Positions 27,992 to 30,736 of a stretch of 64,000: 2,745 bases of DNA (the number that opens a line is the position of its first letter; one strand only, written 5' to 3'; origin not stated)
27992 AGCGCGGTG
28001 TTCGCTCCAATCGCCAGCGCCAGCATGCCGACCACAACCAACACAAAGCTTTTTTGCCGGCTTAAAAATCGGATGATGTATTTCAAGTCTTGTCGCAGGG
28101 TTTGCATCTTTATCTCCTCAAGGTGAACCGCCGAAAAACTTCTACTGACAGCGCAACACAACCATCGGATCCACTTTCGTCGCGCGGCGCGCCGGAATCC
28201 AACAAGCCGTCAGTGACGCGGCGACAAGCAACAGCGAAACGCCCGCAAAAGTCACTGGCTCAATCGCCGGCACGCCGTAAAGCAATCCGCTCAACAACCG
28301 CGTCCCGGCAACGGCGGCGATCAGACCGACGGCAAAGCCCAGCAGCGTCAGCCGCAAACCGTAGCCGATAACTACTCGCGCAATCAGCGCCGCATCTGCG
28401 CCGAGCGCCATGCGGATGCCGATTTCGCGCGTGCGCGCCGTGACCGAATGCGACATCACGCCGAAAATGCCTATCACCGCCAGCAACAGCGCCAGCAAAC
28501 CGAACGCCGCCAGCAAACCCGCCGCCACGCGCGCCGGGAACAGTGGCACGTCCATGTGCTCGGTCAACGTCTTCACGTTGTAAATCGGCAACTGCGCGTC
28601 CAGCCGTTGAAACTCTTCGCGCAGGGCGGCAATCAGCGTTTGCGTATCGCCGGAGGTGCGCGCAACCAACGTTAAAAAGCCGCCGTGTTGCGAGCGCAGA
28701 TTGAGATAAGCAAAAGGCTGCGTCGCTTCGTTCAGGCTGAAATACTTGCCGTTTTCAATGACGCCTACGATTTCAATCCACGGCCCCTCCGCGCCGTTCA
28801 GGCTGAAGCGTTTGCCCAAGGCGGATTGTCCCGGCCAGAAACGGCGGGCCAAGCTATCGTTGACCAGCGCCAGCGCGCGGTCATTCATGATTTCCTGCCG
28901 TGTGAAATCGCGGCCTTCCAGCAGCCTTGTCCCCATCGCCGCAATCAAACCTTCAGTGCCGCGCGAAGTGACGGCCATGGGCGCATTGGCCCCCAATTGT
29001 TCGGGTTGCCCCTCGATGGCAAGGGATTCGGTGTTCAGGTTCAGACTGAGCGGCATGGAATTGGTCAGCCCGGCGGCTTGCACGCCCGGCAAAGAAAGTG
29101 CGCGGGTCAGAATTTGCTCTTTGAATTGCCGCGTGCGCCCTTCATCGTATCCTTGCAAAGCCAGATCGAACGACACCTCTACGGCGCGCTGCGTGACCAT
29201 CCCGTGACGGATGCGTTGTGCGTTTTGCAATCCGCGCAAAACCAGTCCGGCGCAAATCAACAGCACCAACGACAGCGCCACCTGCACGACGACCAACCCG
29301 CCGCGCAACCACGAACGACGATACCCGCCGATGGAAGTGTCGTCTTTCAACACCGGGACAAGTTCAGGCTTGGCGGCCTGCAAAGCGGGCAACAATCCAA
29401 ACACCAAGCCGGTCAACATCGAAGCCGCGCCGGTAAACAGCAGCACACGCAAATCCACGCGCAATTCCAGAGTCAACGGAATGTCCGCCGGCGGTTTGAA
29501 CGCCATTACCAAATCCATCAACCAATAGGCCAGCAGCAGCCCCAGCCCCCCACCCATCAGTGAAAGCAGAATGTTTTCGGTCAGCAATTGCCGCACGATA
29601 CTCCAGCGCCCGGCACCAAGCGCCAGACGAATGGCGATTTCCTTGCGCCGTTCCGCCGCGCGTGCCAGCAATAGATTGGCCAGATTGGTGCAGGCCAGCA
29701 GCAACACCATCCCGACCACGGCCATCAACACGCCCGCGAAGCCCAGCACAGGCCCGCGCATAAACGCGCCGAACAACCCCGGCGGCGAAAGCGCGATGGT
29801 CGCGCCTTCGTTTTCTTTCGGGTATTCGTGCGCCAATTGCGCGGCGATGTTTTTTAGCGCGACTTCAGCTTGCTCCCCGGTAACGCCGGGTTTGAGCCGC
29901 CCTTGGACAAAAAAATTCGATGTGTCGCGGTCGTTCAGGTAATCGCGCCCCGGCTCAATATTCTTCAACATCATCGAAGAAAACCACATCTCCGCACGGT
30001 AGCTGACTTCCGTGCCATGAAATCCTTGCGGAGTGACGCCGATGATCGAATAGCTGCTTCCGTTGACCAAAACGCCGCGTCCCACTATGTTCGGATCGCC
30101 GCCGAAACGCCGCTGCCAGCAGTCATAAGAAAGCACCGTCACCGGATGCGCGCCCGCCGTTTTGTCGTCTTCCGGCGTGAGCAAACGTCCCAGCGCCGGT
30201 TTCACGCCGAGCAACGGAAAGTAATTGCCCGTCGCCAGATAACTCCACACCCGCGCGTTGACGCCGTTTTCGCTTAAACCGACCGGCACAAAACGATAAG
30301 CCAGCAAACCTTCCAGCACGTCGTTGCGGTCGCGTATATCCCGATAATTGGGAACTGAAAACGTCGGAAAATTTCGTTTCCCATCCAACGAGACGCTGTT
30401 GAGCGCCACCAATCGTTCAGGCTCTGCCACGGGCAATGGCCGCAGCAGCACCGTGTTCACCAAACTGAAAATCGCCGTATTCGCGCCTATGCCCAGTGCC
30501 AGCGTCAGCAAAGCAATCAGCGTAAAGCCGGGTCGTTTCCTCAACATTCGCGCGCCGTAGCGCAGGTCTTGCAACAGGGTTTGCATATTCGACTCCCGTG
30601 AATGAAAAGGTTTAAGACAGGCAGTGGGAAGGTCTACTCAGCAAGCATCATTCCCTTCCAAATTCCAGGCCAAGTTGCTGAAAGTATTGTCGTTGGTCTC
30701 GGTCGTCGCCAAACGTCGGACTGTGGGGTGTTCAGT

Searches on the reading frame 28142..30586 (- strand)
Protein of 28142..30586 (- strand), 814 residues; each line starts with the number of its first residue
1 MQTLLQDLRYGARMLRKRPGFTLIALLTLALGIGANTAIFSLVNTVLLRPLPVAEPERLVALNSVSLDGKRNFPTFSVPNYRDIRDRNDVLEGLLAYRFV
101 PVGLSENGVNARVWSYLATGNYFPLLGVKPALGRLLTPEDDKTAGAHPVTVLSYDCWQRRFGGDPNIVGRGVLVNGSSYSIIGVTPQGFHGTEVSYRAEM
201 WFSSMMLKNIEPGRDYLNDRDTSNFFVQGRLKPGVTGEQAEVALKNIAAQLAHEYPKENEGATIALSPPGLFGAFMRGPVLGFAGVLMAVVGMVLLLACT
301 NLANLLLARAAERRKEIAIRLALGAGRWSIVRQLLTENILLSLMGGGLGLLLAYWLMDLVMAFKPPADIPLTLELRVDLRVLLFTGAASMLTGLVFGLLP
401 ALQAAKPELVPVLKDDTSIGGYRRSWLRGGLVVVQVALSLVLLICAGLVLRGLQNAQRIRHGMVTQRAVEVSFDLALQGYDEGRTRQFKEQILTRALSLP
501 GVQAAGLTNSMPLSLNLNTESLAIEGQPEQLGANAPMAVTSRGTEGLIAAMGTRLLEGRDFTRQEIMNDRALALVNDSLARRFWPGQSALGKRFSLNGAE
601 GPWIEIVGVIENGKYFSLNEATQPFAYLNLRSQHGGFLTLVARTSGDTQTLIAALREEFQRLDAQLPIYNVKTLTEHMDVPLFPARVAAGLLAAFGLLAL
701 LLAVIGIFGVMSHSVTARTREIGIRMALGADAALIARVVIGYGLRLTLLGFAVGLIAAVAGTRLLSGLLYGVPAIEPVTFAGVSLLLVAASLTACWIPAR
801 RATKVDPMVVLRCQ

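Call 55: search_protein_families(library=ncbifam, proteins=[window:28142-30586:-], max_evalue=1e-10)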
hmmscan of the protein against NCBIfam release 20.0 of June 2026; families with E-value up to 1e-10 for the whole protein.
window:28142-30586:- (814 aa): 2 families
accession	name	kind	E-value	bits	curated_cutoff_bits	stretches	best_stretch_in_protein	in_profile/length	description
TIGR03434.1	ADOP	subfamily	4e-276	918.2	622.3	1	4-813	1-802/803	ADOP family duplicated permease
NF007826.0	PRK10535.1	equivalog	4.5e-28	97.9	966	1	119-411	373-643/648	macrolide ABC transporter ATP-binding protein/permease MacB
